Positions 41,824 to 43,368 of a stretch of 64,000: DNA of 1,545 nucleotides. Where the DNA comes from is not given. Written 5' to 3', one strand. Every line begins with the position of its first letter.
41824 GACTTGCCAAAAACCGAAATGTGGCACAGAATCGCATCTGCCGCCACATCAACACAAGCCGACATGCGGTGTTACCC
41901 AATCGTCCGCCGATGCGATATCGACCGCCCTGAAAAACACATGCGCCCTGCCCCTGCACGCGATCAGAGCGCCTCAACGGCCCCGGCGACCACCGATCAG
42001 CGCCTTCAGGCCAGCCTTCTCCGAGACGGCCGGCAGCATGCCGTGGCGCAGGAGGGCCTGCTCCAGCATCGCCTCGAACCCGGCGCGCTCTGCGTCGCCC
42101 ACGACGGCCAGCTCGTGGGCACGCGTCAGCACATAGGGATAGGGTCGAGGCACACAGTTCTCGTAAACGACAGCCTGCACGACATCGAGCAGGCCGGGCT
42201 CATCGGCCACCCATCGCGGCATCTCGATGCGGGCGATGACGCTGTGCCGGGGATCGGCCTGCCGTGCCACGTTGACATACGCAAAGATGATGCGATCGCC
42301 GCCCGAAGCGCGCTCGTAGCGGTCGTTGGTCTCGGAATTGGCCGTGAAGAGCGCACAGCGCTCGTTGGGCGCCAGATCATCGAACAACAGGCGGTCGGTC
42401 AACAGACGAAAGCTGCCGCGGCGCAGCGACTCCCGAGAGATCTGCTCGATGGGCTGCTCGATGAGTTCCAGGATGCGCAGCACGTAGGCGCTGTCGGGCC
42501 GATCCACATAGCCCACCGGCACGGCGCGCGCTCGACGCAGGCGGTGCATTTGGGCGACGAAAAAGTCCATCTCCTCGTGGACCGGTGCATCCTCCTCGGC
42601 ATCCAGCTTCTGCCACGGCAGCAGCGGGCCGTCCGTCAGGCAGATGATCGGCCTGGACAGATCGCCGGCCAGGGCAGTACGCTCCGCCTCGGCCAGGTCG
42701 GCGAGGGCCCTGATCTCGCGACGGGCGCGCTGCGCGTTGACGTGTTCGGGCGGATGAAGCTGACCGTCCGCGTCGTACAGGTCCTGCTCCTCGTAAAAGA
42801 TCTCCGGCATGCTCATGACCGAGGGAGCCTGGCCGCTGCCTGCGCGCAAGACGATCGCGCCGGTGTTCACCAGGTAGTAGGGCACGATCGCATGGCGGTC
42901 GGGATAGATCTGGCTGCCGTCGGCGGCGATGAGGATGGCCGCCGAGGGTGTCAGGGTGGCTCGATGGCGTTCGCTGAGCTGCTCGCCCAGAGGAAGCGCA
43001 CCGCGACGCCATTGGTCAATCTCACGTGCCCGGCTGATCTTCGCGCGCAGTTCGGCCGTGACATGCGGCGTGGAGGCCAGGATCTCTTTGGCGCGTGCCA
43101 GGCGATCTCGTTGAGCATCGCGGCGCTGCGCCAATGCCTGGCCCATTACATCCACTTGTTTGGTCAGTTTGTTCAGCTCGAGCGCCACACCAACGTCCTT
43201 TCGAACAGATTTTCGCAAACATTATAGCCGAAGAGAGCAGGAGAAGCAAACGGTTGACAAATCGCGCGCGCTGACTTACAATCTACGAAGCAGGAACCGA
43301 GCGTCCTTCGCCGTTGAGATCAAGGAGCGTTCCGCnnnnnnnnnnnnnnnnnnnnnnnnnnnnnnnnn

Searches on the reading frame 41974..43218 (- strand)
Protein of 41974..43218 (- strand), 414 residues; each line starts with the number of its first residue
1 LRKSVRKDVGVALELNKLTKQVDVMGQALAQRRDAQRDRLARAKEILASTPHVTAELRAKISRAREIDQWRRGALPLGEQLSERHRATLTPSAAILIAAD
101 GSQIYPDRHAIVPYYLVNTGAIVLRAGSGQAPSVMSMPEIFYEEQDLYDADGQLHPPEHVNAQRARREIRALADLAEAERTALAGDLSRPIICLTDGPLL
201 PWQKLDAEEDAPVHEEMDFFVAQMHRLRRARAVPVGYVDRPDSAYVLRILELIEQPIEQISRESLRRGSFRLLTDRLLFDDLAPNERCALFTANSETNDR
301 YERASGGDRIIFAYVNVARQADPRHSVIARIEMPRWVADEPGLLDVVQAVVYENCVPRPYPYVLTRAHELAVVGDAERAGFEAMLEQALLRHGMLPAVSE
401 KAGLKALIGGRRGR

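Call 4: search_protein_families(library=pfam, proteins=[window:41974-43218:-])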
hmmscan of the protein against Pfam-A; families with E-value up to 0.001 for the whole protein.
window:41974-43218:- (414 aa): 1 family
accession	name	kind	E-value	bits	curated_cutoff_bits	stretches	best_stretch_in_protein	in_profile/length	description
PF09376.16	NurA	-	6.7e-27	95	21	1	97-373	4-254/254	NurA domain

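Call 5: search_protein_families(library=padloc, proteins=[window:41974-43218:-])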
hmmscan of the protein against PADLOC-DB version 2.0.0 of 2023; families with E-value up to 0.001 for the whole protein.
window:41974-43218:- (414 aa): 0 families
